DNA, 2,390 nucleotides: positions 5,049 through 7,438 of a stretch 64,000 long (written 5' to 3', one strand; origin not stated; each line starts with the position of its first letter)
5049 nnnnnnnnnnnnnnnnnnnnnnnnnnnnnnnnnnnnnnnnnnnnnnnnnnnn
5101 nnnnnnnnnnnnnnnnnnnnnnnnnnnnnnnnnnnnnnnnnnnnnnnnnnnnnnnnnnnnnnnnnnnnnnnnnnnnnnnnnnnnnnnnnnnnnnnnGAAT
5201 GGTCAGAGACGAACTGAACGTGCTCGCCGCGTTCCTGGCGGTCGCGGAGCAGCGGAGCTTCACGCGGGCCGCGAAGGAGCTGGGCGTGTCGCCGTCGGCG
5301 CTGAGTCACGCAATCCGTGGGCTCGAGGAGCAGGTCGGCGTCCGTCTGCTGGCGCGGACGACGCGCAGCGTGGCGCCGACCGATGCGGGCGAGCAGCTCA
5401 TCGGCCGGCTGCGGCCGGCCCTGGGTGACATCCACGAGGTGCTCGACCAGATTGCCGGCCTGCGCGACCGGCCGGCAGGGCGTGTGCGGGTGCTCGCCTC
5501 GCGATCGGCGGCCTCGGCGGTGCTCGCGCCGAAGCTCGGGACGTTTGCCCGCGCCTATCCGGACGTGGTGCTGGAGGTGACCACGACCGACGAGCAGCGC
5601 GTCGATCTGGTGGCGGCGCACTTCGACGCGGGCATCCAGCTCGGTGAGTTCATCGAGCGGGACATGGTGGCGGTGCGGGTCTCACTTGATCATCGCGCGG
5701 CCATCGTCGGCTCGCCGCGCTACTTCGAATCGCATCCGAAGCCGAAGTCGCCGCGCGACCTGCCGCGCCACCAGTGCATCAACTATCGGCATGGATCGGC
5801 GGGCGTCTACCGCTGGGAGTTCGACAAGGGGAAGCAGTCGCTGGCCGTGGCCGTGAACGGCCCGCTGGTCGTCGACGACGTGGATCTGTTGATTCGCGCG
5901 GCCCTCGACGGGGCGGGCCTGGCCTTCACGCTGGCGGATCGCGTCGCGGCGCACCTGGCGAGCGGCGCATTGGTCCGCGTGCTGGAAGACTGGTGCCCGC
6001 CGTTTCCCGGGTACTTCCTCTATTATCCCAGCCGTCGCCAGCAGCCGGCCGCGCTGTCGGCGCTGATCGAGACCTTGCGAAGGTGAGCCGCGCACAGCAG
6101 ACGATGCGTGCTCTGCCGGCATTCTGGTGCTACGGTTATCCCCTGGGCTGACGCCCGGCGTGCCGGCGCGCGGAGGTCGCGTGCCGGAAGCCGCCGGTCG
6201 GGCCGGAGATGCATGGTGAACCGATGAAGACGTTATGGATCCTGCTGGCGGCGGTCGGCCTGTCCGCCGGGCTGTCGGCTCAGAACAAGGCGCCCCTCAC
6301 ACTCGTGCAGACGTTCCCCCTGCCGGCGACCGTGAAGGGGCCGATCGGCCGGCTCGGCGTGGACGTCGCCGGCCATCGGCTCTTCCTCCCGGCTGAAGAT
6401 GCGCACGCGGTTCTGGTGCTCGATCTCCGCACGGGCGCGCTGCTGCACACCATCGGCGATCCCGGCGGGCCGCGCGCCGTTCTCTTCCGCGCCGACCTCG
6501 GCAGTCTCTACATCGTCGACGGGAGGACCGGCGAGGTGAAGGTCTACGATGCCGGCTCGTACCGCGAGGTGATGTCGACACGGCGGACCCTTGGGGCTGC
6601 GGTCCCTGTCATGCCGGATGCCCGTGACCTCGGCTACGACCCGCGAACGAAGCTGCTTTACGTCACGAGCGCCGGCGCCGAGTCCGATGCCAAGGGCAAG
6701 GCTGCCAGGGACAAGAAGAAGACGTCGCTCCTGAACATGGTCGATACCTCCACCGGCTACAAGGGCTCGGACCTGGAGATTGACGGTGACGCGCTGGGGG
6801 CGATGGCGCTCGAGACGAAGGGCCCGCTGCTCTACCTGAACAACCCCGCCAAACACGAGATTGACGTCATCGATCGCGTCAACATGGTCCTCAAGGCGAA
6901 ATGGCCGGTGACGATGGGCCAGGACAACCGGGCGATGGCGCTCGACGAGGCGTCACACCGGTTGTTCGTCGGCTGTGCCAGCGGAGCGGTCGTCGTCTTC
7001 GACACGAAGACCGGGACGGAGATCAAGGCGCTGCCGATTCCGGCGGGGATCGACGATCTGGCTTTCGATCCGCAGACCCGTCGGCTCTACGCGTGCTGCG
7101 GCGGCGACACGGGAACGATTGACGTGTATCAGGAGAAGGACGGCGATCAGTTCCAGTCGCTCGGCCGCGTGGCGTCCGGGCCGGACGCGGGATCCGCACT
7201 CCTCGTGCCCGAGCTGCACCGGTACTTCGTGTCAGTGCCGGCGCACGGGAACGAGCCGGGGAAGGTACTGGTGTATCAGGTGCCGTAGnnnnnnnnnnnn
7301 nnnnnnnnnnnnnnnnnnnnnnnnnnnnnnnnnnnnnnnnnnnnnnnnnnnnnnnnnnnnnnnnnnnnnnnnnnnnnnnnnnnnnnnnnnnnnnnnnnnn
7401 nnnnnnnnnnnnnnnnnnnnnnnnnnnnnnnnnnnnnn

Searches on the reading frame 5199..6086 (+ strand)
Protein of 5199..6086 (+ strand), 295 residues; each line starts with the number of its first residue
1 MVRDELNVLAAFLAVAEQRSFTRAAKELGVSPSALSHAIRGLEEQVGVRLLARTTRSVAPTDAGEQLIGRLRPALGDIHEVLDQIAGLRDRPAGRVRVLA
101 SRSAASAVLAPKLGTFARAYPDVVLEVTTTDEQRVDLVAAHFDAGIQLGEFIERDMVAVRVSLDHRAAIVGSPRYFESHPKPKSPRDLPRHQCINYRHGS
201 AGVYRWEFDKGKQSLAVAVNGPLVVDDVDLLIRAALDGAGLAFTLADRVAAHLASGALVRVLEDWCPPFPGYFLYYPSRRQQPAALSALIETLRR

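Call 5: search_protein_families(library=pfam, proteins=[window:5199-6086:+], max_evalue=0.01)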
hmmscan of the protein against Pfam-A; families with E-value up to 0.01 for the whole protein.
window:5199-6086:+ (295 aa): 4 families
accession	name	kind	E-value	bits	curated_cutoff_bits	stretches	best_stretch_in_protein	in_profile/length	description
PF03466.25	LysR_substrate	-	2.7e-34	118.8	28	1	90-294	2-205/209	LysR substrate binding domain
PF00126.33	HTH_1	-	6.8e-24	84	26.6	1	6-65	1-60/60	Bacterial regulatory helix-turn-helix protein, lysR family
PF13556.12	HTH_30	-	0.0031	17.7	27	1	8-54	4-48/59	PucR C-terminal helix-turn-helix domain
PF13518.12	HTH_28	-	0.0049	17.4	25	0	10-44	4-38/52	Helix-turn-helix domain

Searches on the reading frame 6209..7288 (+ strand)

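Call 5: search_protein_families(library=pfam, proteins=[window:6209-7288:+], max_evalue=0.01)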
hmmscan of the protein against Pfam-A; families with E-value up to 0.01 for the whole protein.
window:6209-7288:+ (359 aa): 4 families
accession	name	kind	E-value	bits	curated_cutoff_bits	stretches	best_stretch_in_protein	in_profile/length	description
PF23414.1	Beta-prop_EML_2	-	2.5e-06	27.5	90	1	230-319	32-118/266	Echinoderm microtubule-associated protein second beta-propeller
PF25174.1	Beta-prop_THOC3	-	0.00035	20.1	305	1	234-317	85-166/272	THOC3 beta-propeller domain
PF08450.18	SGL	-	0.0059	16.7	26.3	0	198-294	138-241/246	SMP-30/Gluconolactonase/LRE-like region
PF10282.15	Lactonase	-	0.006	16.3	21.7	0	284-341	42-101/344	Lactonase, 7-bladed beta-propeller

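Call 6: search_protein_families(library=padloc, proteins=[window:6209-7288:+], max_evalue=0.01)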
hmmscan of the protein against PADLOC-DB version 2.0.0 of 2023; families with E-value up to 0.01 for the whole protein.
window:6209-7288:+ (359 aa): 1 family
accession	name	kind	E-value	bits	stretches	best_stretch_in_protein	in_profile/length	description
PDLC02919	HEAT-ARM_XIII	-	0.00051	15.5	1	216-298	107-187/1972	-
